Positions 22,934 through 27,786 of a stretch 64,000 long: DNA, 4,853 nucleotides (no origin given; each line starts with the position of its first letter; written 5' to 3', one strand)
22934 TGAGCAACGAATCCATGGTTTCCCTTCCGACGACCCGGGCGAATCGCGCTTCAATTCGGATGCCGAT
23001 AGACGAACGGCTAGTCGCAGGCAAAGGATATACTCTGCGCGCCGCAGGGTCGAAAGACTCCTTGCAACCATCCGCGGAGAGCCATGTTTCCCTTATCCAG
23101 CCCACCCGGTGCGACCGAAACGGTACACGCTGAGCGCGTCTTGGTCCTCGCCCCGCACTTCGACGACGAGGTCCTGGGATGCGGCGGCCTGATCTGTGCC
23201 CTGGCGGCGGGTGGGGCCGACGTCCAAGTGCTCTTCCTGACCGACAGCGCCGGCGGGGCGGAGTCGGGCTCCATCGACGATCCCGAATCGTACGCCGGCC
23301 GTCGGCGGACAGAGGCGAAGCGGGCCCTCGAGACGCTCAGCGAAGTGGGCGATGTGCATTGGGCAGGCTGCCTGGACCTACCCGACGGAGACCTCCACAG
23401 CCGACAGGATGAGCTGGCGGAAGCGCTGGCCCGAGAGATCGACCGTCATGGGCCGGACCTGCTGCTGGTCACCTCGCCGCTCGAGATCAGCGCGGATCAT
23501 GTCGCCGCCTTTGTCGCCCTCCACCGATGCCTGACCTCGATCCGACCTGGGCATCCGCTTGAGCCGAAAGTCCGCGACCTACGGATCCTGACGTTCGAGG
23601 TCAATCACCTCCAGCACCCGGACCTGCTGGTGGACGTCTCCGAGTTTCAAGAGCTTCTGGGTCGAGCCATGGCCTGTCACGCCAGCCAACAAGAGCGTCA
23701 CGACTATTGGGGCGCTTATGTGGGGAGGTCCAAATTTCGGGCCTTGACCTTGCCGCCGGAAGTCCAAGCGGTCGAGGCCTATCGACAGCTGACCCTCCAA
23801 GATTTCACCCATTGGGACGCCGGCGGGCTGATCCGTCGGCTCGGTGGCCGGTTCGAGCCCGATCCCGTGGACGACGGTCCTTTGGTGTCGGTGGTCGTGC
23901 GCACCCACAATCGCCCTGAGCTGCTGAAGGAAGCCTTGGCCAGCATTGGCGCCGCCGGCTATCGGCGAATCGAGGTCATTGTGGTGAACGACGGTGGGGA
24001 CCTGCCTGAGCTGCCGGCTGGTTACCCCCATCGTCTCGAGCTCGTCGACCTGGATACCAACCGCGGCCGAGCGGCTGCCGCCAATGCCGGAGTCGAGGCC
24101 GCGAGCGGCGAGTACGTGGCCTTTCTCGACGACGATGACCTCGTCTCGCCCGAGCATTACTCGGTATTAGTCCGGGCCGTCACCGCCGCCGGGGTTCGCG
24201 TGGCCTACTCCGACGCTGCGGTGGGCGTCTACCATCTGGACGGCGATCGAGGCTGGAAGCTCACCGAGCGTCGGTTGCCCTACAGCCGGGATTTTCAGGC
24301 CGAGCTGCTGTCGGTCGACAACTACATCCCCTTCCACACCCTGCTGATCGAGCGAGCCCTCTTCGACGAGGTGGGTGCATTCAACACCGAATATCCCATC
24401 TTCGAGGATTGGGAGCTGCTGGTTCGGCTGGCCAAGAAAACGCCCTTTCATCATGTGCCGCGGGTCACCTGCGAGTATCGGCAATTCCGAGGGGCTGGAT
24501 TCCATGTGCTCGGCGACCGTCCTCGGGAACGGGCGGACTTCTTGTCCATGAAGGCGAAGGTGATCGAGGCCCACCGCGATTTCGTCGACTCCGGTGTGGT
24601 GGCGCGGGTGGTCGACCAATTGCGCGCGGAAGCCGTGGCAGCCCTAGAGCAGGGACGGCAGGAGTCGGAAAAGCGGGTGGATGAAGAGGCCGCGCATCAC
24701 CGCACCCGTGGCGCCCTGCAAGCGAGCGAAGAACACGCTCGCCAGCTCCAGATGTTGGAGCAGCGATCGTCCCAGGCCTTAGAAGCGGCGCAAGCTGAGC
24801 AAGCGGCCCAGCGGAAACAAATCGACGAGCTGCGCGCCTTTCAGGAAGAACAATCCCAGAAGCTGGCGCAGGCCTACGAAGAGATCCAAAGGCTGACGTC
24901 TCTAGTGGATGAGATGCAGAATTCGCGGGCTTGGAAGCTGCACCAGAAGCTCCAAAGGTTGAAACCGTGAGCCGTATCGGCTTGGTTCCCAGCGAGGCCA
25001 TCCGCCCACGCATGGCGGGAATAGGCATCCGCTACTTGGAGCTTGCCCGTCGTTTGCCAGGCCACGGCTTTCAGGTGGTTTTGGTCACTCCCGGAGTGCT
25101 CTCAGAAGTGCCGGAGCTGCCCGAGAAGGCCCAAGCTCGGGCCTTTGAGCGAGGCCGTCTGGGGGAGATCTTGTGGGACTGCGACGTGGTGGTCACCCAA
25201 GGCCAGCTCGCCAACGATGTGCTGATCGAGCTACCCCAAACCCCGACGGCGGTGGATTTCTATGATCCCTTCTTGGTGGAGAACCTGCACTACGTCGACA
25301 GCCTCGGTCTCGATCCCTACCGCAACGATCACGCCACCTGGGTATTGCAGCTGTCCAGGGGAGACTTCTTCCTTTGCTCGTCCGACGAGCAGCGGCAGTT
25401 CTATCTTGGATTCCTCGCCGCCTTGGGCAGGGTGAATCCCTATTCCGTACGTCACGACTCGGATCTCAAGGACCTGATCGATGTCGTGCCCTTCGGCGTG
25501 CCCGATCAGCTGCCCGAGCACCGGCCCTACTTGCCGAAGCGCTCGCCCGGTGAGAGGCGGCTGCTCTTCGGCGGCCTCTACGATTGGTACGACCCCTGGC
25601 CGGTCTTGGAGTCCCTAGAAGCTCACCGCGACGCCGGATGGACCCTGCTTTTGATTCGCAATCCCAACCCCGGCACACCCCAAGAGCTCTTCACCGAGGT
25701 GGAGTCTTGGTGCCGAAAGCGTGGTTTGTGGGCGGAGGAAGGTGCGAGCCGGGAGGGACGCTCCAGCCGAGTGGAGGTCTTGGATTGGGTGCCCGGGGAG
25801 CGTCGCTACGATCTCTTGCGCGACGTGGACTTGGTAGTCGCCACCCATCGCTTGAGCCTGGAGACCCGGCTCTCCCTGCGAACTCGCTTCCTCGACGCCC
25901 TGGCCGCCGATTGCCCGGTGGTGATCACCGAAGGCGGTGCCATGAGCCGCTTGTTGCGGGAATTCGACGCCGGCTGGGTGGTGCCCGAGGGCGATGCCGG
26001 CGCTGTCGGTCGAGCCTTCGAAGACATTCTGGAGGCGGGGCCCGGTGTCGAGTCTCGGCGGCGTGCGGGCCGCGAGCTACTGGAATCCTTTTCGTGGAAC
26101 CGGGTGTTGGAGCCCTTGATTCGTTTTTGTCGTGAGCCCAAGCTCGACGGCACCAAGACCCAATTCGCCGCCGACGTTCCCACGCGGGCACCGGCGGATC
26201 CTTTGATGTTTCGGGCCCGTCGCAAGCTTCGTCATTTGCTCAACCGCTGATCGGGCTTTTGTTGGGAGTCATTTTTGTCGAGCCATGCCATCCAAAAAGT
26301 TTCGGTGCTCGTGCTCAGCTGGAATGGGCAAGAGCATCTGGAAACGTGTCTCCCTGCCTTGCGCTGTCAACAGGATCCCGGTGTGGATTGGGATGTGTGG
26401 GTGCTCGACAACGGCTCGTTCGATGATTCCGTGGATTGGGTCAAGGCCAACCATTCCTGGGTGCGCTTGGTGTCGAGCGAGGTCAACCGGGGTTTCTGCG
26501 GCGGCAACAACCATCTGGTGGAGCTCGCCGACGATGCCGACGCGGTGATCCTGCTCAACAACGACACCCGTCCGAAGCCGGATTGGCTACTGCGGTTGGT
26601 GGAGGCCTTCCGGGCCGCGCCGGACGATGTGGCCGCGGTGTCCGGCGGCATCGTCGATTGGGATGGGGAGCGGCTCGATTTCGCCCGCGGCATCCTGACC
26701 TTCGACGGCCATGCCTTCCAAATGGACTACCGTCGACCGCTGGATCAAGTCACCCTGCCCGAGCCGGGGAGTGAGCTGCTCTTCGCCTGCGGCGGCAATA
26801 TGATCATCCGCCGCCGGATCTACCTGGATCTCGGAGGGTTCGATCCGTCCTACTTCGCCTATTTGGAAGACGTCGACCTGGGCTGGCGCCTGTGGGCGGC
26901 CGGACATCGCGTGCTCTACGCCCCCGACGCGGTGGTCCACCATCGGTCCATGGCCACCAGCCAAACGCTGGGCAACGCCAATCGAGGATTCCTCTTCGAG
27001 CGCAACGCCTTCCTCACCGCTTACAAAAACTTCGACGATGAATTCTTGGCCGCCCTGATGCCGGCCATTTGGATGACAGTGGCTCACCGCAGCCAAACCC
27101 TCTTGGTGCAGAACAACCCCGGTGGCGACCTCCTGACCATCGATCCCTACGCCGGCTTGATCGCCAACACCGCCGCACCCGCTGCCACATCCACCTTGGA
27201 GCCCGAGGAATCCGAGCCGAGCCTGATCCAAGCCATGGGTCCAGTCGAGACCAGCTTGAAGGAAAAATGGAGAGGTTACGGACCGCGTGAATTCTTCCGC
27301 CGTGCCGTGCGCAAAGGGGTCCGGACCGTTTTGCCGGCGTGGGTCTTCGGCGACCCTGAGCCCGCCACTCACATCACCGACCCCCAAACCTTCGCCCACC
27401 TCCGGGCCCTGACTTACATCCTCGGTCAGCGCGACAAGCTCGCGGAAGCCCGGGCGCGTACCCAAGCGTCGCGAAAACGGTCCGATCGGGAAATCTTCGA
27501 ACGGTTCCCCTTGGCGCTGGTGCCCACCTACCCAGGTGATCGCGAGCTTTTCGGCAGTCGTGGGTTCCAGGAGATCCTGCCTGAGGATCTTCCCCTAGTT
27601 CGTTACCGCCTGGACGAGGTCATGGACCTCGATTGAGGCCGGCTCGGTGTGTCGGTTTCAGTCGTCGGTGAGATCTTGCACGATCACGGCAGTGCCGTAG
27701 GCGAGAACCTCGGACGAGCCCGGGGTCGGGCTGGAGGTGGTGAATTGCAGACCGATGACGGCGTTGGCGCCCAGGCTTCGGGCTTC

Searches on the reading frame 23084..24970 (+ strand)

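Call 36: search_protein_families(library=pfam, proteins=[window:23084-24970:+], max_evalue=0.01)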
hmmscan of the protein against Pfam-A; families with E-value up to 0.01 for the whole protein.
window:23084-24970:+ (628 aa): 4 families
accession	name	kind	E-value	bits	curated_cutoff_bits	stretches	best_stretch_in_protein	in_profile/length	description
PF00535.33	Glycos_transf_2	-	7.6e-24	85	23.3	1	269-422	1-160/168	Glycosyl transferase family 2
PF02585.22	PIG-L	-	4.9e-21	76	28.2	1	20-146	1-125/129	GlcNAc-PI de-N-acetylase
PF10111.15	Glyco_tranf_2_2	-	3.9e-14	53.2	27.3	1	273-467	7-217/276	Glycosyltransferase like family 2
PF13641.12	Glyco_tranf_2_3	-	1.5e-09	38.6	27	1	268-451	3-196/230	Glycosyltransferase like family 2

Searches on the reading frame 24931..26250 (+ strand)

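Call 36: search_protein_families(library=pfam, proteins=[window:24931-26250:+], max_evalue=0.01)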
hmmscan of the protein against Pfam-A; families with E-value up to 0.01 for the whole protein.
window:24931-26250:+ (439 aa): 3 families
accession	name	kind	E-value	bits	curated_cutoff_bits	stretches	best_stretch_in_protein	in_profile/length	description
PF13692.12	Glyco_trans_1_4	-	4.5e-09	37.1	27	1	273-368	54-141/142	Glycosyl transferases group 1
PF00534.26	Glycos_transf_1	-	2.9e-05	24.1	26.4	1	278-380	72-166/172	Glycosyl transferases group 1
PF13524.12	Glyco_trans_1_2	-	0.00078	19.9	25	1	267-347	24-94/144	Glycosyl transferase-like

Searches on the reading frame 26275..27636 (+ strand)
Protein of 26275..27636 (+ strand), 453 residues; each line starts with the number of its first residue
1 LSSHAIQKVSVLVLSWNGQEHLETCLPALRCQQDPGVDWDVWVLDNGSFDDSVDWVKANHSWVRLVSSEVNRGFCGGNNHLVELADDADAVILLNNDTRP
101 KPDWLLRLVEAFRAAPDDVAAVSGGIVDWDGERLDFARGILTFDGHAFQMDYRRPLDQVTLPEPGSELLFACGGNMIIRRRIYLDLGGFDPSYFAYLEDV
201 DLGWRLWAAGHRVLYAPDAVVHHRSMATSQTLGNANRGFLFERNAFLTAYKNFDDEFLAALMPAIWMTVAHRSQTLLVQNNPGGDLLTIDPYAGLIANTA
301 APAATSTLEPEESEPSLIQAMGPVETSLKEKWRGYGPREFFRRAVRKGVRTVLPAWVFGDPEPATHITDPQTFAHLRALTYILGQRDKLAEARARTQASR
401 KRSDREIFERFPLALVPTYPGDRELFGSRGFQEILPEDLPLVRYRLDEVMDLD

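Call 36: search_protein_families(library=pfam, proteins=[window:26275-27636:+], max_evalue=0.01)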
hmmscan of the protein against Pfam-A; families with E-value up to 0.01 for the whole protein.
window:26275-27636:+ (453 aa): 5 families
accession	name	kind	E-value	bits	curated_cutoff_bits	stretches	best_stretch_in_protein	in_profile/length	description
PF00535.33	Glycos_transf_2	-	1.5e-16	61.2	23.3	1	10-184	1-165/168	Glycosyl transferase family 2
PF13632.12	Glyco_trans_2_3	-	1.1e-11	45.3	27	1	91-225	2-125/198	Glycosyl transferase family group 2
PF13641.12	Glyco_tranf_2_3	-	1.2e-11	45.5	27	1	8-229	2-217/230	Glycosyltransferase like family 2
PF02709.20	Glyco_transf_7C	-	0.0016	18.5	23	1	172-215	20-64/78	N-terminal domain of galactosyltransferase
PF13506.12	Glyco_transf_21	-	0.0031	17.4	21.7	1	88-238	31-169/174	Glycosyl transferase family 21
